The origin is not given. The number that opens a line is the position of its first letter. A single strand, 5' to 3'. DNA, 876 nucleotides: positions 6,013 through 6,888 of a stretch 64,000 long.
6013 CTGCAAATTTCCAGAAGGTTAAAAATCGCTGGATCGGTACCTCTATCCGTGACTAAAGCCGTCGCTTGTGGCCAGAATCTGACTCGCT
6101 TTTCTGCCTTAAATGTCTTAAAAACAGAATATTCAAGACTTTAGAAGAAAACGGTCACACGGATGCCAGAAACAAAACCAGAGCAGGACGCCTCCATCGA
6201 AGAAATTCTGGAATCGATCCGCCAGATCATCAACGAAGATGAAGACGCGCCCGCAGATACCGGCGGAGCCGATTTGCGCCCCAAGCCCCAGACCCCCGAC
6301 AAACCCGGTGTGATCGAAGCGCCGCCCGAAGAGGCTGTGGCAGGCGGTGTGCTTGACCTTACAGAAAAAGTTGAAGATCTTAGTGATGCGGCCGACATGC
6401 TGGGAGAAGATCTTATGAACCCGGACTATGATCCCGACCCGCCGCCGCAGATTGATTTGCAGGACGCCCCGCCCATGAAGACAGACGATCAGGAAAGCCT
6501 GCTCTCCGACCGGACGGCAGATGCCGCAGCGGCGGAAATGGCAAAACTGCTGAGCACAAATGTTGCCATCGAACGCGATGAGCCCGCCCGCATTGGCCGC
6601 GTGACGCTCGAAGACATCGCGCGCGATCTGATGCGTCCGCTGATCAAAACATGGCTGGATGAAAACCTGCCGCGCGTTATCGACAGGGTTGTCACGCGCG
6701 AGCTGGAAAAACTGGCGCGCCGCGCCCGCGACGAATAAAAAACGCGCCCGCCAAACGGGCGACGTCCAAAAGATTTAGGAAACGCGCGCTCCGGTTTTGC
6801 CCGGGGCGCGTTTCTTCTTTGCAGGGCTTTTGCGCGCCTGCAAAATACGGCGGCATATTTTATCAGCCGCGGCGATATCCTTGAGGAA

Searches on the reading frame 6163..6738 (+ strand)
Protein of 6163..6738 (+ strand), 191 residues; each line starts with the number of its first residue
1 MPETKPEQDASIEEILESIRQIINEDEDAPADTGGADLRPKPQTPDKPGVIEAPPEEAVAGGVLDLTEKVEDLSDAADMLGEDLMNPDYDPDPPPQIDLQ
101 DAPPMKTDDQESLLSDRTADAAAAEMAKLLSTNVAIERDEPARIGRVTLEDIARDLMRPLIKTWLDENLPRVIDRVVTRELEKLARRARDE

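Call 72: search_protein_families(library=pfam, proteins=[window:6163-6738:+], max_evalue=0.0001)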
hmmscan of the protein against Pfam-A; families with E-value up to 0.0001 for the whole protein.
window:6163-6738:+ (191 aa): 1 family
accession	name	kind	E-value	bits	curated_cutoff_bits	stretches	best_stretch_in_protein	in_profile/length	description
PF10691.14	DUF2497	-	2.5e-19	69.9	27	1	111-186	1-75/75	Protein of unknown function (DUF2497)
